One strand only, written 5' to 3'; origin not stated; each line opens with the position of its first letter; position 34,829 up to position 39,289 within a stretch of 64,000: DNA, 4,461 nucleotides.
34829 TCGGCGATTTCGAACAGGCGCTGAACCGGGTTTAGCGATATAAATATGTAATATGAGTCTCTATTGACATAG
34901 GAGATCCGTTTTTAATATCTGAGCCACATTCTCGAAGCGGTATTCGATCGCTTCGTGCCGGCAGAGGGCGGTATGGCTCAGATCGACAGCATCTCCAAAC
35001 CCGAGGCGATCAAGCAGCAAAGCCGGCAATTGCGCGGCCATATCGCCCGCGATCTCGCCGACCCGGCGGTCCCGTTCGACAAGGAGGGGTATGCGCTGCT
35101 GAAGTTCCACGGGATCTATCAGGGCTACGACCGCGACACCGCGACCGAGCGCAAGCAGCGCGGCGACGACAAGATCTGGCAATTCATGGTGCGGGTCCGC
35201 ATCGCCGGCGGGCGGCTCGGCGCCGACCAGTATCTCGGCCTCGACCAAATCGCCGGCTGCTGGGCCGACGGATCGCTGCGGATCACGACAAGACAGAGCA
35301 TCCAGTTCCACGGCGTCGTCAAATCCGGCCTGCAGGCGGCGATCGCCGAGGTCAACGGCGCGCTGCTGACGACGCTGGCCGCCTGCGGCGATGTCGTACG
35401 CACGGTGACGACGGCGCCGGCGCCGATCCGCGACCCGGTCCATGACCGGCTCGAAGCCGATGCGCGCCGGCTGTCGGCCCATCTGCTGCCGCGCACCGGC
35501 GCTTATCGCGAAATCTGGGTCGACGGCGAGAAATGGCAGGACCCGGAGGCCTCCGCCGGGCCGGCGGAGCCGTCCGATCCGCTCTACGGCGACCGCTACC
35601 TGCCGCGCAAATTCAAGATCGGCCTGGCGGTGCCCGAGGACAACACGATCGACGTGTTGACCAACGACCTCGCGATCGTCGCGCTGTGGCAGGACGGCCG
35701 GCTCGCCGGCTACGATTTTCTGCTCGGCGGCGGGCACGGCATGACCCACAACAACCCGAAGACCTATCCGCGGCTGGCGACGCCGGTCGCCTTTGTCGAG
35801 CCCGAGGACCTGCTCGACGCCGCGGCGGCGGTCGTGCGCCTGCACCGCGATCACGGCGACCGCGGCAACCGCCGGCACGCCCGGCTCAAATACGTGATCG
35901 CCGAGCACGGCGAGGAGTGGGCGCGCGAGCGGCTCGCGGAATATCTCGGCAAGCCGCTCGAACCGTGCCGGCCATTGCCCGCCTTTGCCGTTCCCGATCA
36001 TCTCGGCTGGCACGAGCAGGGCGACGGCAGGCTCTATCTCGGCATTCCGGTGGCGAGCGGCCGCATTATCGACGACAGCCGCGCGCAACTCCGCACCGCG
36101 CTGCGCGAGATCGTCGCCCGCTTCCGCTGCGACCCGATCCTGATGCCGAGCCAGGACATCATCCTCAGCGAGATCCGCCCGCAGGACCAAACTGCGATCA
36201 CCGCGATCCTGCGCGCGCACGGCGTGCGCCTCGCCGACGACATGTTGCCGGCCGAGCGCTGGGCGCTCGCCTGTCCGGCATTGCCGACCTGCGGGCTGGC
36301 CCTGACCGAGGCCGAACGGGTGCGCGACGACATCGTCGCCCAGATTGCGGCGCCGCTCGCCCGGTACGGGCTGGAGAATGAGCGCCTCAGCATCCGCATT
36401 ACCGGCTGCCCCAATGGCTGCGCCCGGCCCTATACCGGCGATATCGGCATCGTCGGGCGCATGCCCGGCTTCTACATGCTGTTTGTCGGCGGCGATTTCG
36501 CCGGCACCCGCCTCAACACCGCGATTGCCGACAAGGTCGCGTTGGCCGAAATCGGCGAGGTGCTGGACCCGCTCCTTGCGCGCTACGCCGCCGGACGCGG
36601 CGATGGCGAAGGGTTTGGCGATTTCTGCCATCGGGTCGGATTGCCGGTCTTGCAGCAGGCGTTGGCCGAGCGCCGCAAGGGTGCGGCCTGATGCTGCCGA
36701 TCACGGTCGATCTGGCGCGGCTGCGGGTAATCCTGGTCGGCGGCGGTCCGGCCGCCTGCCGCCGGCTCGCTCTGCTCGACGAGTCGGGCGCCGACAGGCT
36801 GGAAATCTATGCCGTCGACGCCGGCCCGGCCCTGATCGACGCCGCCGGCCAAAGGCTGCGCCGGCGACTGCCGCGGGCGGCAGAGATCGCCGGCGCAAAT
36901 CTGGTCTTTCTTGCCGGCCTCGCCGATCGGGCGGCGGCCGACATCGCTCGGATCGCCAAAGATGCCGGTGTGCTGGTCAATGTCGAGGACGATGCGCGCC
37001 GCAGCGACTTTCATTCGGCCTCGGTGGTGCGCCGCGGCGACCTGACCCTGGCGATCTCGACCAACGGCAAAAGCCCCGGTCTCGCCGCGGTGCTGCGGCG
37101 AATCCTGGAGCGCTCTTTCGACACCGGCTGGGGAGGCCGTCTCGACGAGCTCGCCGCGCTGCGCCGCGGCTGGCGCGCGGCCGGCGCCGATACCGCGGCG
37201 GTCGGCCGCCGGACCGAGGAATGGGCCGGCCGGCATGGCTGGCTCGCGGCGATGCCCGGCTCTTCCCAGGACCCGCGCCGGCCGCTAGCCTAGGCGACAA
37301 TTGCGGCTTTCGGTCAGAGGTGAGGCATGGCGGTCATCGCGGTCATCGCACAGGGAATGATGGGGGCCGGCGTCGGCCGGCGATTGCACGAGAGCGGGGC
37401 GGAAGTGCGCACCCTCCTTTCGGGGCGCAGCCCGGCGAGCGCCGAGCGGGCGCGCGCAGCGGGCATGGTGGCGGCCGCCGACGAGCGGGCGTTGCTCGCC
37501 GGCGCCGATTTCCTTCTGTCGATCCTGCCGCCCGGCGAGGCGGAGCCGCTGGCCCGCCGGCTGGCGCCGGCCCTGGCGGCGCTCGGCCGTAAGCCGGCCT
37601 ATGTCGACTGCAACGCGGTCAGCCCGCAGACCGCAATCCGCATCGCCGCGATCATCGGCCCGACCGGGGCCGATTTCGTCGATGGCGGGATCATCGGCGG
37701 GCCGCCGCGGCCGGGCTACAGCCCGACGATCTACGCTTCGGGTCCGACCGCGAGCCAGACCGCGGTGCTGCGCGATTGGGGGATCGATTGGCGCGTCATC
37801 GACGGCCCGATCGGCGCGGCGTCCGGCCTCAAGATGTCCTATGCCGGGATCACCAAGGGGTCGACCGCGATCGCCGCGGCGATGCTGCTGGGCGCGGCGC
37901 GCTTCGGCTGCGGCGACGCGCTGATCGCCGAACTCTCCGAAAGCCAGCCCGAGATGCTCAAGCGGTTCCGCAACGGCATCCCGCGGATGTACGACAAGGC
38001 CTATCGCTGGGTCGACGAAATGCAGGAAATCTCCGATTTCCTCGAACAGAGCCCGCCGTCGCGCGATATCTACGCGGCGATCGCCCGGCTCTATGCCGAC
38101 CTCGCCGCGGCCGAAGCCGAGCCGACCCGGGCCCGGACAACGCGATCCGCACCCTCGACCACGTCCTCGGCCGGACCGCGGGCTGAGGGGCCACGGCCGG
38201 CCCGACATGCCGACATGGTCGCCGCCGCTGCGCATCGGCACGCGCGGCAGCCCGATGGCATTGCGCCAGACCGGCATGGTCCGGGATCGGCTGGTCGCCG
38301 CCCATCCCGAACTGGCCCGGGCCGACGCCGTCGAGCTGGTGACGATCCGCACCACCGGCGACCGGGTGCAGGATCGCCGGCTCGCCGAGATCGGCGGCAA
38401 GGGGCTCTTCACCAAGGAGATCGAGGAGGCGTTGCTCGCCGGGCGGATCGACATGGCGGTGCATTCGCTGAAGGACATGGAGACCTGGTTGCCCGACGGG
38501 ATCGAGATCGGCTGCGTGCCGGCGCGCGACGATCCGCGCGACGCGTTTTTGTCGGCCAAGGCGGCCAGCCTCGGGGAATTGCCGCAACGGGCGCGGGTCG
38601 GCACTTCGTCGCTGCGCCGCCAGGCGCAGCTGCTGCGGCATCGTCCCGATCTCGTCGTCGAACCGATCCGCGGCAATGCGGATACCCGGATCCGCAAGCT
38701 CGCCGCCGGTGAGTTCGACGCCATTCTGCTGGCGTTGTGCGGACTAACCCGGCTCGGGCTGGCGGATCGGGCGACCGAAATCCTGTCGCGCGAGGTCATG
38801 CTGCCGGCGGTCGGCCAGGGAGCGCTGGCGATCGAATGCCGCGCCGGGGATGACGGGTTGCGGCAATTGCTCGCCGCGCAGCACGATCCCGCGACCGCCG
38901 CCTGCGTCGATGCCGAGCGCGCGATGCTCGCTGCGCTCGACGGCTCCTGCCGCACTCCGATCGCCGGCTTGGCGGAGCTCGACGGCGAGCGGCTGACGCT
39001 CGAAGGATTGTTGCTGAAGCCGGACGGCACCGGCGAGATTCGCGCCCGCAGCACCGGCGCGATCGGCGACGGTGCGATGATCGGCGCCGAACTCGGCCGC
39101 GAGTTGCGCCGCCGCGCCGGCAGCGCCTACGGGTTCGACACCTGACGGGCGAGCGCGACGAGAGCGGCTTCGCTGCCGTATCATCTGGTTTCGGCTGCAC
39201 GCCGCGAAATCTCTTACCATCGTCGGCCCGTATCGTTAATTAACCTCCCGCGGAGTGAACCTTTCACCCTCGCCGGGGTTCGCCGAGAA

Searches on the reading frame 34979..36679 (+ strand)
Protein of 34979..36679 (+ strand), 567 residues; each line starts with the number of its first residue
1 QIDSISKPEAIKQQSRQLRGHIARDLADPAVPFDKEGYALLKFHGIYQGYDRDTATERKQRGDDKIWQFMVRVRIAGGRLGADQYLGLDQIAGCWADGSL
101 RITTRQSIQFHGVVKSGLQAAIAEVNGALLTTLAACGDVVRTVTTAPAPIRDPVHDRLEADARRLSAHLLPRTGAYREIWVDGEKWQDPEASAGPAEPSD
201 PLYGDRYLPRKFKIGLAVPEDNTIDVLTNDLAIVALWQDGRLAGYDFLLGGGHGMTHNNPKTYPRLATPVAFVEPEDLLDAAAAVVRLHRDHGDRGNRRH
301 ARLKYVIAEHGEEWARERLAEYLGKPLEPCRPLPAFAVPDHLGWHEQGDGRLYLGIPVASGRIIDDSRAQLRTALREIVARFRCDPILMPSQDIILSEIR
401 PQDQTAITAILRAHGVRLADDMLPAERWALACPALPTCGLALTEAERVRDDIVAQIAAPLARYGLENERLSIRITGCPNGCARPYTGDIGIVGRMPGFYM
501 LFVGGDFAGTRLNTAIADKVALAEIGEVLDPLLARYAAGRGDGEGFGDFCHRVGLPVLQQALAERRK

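Call 24: search_protein_families(library=pfam, proteins=[window:34979-36679:+], max_evalue=0.001)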
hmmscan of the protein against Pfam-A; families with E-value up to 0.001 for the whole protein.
window:34979-36679:+ (567 aa): 2 families
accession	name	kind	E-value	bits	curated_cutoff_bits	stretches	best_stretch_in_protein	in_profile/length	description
PF01077.27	NIR_SIR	-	3.9e-46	156.8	27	2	164-326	5-157/158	Nitrite and sulphite reductase 4Fe-4S domain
PF03460.22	NIR_SIR_ferr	-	3.1e-20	72.1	24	1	69-126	10-67/69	Nitrite/Sulfite reductase ferredoxin-like half domain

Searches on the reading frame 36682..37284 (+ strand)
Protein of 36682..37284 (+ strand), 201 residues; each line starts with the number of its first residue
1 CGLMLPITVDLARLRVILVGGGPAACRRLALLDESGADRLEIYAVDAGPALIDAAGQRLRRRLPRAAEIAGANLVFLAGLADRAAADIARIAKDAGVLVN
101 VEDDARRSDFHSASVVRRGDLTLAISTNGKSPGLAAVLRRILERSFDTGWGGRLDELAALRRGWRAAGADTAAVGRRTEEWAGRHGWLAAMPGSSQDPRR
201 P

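Call 24: search_protein_families(library=pfam, proteins=[window:36682-37284:+], max_evalue=0.001)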
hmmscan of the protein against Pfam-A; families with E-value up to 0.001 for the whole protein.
window:36682-37284:+ (201 aa): 2 families
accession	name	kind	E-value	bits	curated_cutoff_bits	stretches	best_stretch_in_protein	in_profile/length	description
PF13241.12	NAD_binding_7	-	1.4e-13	51.7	22.1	1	7-112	1-102/104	Putative NAD(P)-binding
PF14824.11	Sirohm_synth_M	-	4.8e-10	39.2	25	1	118-145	1-28/28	Sirohaem biosynthesis protein central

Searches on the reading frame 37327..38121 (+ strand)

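Call 23: search_protein_families(library=pfam, proteins=[window:37327-38121:+], max_evalue=0.001)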
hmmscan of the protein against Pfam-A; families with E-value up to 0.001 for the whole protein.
window:37327-38121:+ (265 aa): 3 families
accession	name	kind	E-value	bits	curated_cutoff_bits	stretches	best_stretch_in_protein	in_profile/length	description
PF09130.16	DUF1932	-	4.5e-19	68.6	25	1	190-258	1-69/70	Domain of unknown function (DUF1932)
PF03446.21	NAD_binding_2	-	1.8e-10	41.5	21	1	4-143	2-141/161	NAD binding domain of 6-phosphogluconate dehydrogenase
PF03807.23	F420_oxidored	-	0.00045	21.2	21.6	1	4-81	2-81/94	NADP oxidoreductase coenzyme F420-dependent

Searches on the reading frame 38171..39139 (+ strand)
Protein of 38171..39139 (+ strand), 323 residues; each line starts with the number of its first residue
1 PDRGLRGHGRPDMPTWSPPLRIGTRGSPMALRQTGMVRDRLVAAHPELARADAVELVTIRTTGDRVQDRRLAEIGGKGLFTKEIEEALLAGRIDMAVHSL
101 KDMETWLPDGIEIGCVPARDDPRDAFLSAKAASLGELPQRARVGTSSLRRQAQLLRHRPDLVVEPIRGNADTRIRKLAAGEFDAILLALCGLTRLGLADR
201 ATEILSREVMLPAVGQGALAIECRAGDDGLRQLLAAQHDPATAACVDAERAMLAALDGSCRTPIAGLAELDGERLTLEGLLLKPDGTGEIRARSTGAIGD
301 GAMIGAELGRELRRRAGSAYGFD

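Call 23: search_protein_families(library=pfam, proteins=[window:38171-39139:+], max_evalue=0.001)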
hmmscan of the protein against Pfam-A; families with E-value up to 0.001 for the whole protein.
window:38171-39139:+ (323 aa): 2 families
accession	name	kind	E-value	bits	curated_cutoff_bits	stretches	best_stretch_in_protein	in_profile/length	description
PF01379.25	Porphobil_deam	-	1.1e-83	280.4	22.1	1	20-230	1-205/207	Porphobilinogen deaminase, dipyromethane cofactor binding domain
PF03900.20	Porphobil_deamC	-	4.5e-15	56.2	26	1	244-313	2-73/74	Porphobilinogen deaminase, C-terminal domain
